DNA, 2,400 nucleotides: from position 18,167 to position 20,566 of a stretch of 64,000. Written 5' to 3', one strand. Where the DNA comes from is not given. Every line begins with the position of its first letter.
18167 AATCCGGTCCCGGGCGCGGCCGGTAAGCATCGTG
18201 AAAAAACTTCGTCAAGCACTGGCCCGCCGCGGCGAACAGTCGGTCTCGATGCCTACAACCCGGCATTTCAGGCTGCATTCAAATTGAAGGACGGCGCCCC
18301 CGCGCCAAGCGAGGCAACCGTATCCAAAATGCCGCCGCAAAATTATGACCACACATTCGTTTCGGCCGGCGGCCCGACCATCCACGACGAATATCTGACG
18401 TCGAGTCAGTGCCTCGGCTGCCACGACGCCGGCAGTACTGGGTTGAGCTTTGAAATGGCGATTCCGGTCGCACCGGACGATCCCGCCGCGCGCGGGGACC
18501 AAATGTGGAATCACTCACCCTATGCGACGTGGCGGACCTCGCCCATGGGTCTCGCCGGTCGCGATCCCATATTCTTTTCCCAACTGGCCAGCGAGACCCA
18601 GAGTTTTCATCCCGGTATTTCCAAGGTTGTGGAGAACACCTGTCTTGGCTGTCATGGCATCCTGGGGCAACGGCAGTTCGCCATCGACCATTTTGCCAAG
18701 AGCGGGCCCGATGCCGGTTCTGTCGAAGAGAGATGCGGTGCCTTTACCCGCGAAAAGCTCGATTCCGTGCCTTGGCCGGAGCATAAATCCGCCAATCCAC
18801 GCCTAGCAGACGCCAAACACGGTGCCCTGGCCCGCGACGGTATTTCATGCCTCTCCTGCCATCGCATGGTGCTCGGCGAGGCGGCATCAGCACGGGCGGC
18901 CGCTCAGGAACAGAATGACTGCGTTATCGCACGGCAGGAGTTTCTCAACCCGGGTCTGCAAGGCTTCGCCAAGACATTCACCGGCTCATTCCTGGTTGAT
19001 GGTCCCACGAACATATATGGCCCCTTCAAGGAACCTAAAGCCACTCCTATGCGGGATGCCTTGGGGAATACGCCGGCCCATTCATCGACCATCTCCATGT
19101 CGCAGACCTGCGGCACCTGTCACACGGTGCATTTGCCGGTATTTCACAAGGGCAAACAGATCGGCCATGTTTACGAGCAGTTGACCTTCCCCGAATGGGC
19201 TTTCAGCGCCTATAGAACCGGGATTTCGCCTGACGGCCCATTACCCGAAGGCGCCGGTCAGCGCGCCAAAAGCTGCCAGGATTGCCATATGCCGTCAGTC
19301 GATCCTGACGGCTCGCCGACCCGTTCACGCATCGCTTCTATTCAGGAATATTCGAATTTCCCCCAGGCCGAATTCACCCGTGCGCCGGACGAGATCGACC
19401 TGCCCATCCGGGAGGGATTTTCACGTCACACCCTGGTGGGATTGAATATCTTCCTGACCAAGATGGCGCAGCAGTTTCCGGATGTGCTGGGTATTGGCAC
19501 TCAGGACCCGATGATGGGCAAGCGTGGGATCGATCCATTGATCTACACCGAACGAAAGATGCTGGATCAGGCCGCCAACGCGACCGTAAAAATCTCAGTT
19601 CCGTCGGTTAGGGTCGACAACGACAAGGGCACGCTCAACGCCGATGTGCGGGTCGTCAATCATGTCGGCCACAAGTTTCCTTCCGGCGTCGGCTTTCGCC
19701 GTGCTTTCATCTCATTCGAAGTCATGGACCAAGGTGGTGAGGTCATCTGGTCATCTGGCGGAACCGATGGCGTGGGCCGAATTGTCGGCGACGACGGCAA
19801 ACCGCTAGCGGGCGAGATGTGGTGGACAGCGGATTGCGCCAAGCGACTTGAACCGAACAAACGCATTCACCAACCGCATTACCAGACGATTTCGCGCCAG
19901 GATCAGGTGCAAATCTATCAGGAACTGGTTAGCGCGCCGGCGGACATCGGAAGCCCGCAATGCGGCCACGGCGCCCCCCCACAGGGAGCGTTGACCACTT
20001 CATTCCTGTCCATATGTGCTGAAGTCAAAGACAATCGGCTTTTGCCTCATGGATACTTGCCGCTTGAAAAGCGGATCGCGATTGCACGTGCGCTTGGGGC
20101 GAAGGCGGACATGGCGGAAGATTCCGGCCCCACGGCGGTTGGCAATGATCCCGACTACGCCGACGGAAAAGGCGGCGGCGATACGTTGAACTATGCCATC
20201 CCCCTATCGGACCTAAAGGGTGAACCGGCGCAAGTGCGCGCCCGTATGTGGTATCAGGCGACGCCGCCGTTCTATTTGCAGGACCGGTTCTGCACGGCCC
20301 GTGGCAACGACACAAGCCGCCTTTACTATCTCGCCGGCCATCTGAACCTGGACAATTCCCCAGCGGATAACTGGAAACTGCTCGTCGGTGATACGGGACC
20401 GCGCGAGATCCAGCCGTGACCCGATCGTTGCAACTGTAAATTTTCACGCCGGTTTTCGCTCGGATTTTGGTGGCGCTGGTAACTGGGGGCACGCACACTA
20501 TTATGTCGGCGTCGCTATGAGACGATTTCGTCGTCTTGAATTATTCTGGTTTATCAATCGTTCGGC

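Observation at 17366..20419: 1032-aa secreted hexaheme c-type cytochrome with a long haem-free C-terminal domain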

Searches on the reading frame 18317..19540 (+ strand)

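Call 86: search_protein_families(library=pfam, proteins=[window:18317-19540:+], max_evalue=10)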
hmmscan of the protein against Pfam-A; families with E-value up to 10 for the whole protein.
window:18317-19540:+ (408 aa): 11 families
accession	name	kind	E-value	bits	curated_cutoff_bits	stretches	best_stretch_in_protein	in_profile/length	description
PF00034.26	Cytochrom_C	-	8e-06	27.5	21.3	1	102-120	5-23/90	Cytochrome c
PF13435.11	Cytochrome_C554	-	3e-05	25.3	20.8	1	264-335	1-66/84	Cytochrome c554 and c-prime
PF09699.15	Paired_CXXCH_1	-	4e-05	23.7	20.6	2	168-183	1-14/41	Doubled CXXCH motif (Paired_CXXCH_1)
PF13442.11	Cytochrome_CBB3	-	0.00012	22.8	27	2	27-64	9-32/68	Cytochrome C oxidase, cbb3-type, subunit III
PF14537.11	Cytochrom_c3_2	-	0.001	20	25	0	258-272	53-67/79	Cytochrome c3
PF07627.16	PSCyt3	-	0.0034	18.1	27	1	106-130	68-92/98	Protein of unknown function (DUF1588)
PF14522.11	Cytochrome_C7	-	0.0049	17.1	24.8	1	172-200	10-42/67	Cytochrome c7 and related cytochrome c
PF16694.10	Cytochrome_P460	-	0.067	14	27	1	292-329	86-119/125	Cytochrome P460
PF03264.19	Cytochrom_NNT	-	0.074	13.2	24.1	1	319-327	67-75/174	NapC/NirT cytochrome c family, N-terminal region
PF02335.20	Cytochrom_C552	-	0.1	12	24.1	1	315-332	242-259/438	Cytochrome c552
PF22678.1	Cytochrom_c_NrfB-like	-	5.3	8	27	0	261-272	57-68/89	Cytochrome c-type protein NrfB-like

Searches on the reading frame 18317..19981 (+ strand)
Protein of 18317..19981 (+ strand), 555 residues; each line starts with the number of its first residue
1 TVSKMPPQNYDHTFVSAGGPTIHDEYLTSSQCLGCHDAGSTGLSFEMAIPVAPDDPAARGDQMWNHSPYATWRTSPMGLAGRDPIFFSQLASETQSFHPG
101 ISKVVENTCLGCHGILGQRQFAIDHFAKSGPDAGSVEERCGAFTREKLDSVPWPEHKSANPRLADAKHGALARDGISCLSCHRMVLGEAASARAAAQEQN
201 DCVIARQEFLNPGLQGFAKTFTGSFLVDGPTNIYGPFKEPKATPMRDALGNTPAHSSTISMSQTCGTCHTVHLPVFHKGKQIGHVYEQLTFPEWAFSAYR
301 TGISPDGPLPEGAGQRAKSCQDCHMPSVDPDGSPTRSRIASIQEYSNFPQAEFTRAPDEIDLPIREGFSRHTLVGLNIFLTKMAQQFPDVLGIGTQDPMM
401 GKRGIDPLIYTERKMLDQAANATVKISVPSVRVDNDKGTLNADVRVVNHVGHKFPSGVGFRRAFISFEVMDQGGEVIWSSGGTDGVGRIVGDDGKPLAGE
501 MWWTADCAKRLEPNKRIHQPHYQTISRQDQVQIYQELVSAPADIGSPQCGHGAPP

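Call 59: search_solved_structures(query=A2, max_evalue=10, show_alignments=2)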
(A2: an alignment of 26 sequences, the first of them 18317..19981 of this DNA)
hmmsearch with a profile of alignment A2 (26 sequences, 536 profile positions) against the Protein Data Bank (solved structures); distinct sequences matched with E-value up to 10: 2.
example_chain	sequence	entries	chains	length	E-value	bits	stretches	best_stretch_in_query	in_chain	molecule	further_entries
5ze8_A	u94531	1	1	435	0.00011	24.1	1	414-461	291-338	cytochrome c552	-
1fcd_C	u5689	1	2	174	0.15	13.8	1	208-285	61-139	FLAVOCYTOCHROME C SULFIDE DEHYDROGENASE (CYTOCHROME SUBUNIT)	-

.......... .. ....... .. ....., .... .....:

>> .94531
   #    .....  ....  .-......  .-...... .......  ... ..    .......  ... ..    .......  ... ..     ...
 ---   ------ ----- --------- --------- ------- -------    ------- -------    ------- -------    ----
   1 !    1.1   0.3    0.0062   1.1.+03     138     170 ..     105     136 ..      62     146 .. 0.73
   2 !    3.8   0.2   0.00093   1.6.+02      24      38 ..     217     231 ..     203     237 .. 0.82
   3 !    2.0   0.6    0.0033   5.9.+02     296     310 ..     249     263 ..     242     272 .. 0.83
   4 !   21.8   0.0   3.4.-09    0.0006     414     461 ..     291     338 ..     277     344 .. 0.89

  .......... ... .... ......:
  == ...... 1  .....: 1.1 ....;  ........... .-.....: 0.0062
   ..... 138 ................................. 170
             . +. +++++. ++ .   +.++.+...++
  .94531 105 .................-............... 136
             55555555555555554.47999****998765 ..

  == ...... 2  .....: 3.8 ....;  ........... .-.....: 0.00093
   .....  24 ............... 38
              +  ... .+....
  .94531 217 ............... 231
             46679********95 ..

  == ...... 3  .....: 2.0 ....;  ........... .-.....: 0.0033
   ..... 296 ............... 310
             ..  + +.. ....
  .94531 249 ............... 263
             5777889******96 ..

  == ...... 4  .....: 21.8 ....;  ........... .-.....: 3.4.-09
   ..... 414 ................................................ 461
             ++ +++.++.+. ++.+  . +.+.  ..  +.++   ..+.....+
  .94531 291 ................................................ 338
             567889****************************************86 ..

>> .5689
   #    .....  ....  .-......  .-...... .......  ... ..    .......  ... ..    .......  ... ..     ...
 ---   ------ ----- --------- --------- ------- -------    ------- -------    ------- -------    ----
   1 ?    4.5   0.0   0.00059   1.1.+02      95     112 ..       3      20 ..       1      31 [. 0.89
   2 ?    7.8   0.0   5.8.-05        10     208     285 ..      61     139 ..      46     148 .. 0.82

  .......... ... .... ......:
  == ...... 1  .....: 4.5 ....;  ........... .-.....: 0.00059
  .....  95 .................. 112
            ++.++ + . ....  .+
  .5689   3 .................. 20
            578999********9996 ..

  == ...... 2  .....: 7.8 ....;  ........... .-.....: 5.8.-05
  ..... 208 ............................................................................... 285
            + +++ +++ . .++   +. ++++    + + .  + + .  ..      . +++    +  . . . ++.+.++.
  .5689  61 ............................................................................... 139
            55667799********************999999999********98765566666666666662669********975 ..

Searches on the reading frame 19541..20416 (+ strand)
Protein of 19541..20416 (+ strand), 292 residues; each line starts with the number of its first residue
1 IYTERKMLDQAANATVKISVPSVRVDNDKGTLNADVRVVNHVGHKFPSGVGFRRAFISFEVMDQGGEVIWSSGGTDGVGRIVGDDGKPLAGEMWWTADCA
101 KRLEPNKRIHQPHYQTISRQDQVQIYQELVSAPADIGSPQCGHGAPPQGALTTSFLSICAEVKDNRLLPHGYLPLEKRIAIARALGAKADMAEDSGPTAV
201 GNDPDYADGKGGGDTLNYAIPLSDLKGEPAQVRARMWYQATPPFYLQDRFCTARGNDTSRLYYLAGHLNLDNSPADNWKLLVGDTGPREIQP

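Call 86: search_protein_families(library=pfam, proteins=[window:19541-20416:+], max_evalue=10)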
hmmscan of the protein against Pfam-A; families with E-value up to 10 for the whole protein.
window:19541-20416:+ (292 aa): 0 families

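Call 87: predict_structure(alignment_id=A5)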
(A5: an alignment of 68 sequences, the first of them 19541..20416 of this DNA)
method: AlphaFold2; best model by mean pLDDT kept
length: 292 residues; sequences in the alignment: 68
mean_pLDDT: 93.3   pTM: 0.90
mean pLDDT of the five models: 93.3, 93.2, 92.2, 91.2, 91.1
residues with pLDDT >= 90: 228; 70-90: 63; 50-70: 1; < 50: 0
segments of 3 or more residues with pLDDT < 50: none
pLDDT, mean of each block of 10 residues (from residue 1): 82 94 97 98 90 94 98 95 97 95 96 98 97 96 94 92 96 95 96 93 92 96 98 97 91 85 77 85 97 83
secondary structure, 60 per line:
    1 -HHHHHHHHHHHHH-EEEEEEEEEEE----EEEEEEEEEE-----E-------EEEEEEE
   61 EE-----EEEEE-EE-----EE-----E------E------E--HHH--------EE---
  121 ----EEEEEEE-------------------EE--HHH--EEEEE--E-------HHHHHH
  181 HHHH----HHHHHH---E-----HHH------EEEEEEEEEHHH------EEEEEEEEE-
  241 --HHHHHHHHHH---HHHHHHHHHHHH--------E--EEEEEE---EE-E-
elements in order: H2-14 E16-26 E31-40 E54-62 E68-72 E125-131 E160-164 H175-184 H189-194 E213-221 E231-239 H243-252 H256-267 E279-284
